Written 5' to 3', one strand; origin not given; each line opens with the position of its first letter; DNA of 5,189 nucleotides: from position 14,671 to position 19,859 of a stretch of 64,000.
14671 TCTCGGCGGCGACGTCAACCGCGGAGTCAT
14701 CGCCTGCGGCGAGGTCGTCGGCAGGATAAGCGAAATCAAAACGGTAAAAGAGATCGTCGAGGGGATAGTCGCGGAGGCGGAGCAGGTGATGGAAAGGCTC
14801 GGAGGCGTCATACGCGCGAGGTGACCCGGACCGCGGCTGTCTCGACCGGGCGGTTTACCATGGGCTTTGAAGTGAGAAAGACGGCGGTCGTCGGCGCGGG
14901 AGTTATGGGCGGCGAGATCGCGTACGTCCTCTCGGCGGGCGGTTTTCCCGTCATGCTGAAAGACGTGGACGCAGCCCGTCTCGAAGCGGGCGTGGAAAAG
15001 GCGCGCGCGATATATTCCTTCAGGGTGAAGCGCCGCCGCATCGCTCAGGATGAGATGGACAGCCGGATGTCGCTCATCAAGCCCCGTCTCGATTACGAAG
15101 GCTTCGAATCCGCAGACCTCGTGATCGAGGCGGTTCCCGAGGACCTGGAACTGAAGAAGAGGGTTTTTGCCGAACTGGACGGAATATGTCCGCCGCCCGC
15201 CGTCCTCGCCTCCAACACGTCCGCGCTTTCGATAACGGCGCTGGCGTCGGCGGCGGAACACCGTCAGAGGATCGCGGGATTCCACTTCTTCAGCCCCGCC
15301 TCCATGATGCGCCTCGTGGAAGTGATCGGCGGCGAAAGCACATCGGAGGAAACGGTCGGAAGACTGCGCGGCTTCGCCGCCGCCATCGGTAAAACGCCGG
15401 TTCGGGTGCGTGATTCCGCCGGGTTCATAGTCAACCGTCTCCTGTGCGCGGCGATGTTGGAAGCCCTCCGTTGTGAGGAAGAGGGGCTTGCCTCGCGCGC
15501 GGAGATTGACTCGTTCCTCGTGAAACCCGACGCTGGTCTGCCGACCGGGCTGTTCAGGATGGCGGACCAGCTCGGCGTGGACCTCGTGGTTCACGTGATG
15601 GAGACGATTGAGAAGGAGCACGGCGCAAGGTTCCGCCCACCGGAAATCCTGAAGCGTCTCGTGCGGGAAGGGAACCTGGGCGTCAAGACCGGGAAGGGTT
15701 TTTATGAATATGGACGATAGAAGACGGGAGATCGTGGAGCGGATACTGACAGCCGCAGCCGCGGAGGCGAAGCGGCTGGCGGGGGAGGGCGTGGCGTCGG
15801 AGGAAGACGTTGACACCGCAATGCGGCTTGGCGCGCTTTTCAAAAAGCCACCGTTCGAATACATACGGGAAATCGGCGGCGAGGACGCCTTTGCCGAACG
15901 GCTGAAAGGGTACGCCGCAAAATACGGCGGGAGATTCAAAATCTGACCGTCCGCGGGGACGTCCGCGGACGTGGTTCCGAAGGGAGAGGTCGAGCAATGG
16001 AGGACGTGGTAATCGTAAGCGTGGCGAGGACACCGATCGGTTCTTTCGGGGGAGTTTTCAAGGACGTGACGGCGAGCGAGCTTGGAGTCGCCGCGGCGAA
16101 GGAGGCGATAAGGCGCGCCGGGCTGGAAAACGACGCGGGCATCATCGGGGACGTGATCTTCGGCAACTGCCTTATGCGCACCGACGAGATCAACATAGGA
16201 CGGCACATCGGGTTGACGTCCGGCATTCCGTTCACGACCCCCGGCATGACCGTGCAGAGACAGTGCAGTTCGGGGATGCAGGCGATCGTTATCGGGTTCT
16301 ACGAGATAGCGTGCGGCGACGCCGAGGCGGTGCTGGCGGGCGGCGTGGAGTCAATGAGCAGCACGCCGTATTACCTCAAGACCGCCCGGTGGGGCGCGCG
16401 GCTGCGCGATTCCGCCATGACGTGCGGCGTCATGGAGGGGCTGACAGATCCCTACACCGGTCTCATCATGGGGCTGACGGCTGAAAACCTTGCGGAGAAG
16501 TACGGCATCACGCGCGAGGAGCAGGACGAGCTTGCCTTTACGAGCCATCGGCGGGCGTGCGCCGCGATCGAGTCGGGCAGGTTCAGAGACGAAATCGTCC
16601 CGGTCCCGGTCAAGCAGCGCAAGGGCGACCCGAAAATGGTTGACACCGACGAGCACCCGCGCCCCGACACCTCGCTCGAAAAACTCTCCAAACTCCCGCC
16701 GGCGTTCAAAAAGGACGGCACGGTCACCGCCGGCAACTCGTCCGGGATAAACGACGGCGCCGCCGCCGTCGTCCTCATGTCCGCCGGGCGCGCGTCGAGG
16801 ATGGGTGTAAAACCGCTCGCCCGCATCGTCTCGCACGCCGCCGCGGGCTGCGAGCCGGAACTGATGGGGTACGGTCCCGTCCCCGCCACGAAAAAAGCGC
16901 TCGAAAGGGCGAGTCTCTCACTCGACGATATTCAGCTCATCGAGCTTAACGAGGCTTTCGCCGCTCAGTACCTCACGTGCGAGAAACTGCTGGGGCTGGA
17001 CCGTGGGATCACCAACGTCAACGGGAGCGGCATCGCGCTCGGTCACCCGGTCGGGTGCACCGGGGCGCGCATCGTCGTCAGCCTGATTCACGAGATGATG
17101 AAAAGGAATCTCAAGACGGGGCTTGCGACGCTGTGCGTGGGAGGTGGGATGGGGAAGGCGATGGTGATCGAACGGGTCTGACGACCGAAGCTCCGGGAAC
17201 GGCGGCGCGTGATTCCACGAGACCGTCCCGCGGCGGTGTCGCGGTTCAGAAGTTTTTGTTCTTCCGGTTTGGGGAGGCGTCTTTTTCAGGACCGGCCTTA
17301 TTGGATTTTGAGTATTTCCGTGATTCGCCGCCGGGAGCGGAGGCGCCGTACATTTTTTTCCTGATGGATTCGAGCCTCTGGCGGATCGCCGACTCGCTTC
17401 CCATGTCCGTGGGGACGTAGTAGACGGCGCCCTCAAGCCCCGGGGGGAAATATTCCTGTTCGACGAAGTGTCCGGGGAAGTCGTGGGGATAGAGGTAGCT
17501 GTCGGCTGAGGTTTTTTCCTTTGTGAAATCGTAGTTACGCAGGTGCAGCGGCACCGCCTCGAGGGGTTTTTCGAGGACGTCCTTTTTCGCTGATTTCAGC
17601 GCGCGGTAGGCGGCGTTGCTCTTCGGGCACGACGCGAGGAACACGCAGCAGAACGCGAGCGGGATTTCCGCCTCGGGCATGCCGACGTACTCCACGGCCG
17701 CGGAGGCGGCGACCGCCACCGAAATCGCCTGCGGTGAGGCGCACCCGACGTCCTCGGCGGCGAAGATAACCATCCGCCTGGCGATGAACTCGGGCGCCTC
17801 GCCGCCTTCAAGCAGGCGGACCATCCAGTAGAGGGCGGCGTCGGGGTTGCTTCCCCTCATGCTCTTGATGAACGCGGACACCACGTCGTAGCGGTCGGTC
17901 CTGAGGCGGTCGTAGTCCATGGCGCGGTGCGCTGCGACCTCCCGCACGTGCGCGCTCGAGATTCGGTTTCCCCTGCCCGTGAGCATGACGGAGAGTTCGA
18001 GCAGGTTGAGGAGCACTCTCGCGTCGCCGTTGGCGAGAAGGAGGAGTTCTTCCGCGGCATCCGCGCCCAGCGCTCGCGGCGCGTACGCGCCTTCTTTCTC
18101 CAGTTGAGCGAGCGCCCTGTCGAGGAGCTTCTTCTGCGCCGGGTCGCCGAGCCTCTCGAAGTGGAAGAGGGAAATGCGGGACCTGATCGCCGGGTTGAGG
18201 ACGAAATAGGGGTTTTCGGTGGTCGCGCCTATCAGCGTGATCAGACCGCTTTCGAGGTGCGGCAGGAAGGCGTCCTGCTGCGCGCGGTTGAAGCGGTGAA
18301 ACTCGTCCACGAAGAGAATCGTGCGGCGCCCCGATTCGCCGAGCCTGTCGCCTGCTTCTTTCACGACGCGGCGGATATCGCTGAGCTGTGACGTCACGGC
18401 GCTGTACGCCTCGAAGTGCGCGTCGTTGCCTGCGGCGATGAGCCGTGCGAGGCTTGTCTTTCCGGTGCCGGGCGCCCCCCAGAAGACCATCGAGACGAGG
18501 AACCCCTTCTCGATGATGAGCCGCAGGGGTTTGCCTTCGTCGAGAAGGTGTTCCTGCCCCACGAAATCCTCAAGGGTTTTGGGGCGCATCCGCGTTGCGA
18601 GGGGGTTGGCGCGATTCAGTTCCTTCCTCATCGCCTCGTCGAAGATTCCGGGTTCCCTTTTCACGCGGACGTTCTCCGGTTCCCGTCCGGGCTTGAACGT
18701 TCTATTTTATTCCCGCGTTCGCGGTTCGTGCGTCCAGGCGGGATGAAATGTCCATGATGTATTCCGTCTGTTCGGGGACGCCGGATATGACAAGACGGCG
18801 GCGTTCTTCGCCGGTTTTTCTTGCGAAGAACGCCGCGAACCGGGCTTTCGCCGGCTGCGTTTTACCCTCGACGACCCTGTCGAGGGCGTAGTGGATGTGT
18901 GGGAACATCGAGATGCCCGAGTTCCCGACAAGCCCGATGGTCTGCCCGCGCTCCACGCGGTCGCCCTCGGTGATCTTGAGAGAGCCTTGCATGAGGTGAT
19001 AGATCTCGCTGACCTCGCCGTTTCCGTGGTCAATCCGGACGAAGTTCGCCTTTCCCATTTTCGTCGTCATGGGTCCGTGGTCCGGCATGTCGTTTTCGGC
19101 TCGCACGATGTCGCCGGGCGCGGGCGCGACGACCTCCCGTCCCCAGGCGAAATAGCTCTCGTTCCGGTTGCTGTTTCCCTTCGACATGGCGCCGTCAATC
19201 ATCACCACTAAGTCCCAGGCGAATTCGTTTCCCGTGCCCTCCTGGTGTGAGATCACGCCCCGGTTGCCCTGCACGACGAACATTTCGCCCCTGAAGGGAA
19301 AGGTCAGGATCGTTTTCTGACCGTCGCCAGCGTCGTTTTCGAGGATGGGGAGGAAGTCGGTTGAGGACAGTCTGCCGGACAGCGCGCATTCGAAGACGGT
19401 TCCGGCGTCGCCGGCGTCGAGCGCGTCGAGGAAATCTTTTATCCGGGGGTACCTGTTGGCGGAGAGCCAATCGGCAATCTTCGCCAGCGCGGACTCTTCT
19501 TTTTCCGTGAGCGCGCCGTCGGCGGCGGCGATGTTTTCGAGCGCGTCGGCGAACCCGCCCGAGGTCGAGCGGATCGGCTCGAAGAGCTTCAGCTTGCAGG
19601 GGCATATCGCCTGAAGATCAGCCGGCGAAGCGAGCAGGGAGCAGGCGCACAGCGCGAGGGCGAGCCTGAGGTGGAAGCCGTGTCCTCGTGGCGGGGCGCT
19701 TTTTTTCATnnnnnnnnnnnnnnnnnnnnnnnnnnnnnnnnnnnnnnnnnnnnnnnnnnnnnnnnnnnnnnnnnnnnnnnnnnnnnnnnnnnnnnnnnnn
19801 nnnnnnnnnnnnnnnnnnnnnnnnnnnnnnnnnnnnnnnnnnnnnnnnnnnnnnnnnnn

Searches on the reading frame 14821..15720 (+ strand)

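Call 19: search_protein_families(library=pfam, proteins=[window:14821-15720:+], max_evalue=0.001)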
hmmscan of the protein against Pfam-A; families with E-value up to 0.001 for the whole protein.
window:14821-15720:+ (299 aa): 2 families
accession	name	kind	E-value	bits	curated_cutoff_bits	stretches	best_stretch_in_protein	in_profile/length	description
PF02737.24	3HCDH_N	-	1.8e-60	204.4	22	1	21-198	2-179/180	3-hydroxyacyl-CoA dehydrogenase, NAD binding domain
PF00725.27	3HCDH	-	1.7e-25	89.8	22.1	1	201-297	1-97/97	3-hydroxyacyl-CoA dehydrogenase, C-terminal domain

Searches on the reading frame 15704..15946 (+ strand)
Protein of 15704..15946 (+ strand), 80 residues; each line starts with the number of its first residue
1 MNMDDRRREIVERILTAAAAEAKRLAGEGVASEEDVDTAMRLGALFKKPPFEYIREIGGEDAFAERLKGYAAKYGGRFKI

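Call 39: search_protein_families(library=pfam, proteins=[window:15704-15946:+], max_evalue=0.01)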
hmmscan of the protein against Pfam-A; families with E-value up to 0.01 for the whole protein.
window:15704-15946:+ (80 aa): 1 family
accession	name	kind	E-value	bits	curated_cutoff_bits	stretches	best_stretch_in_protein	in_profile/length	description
PF00725.27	3HCDH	-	2.3e-08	34.9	22.1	1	10-75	3-67/97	3-hydroxyacyl-CoA dehydrogenase, C-terminal domain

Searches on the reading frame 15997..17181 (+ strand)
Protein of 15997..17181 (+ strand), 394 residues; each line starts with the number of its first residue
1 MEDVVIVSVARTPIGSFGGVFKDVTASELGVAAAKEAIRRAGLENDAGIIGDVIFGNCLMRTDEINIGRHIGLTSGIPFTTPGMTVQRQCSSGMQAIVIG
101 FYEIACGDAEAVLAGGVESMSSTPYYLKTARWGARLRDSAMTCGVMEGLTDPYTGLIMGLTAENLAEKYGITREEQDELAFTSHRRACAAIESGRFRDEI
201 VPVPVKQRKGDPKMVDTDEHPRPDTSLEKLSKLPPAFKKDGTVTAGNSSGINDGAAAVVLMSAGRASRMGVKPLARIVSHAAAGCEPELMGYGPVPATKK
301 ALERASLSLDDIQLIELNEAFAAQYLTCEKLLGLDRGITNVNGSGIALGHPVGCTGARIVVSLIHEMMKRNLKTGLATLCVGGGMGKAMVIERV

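Call 19: search_protein_families(library=pfam, proteins=[window:15997-17181:+], max_evalue=0.001)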
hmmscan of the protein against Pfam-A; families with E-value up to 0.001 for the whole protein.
window:15997-17181:+ (394 aa): 3 families
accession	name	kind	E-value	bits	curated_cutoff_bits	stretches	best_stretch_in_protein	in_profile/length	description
PF00108.29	Thiolase_N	-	1.1e-91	307.3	26.4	1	4-263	1-259/260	Thiolase, N-terminal domain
PF02803.24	Thiolase_C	-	5.1e-47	159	27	1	272-393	2-123/123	Thiolase, C-terminal domain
PF00109.32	ketoacyl-synt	-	6.8e-06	26.3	20.8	1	79-134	163-218/252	Beta-ketoacyl synthase, N-terminal domain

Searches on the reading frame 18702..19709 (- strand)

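Call 13: search_protein_families(library=pfam, proteins=[window:18702-19709:-], max_evalue=0.001)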
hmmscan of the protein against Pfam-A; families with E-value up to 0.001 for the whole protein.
window:18702-19709:- (335 aa): 1 family
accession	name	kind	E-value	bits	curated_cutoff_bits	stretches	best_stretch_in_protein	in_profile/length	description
PF01551.29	Peptidase_M23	-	3.6e-14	53.2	28.7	1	190-277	13-88/96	Peptidase family M23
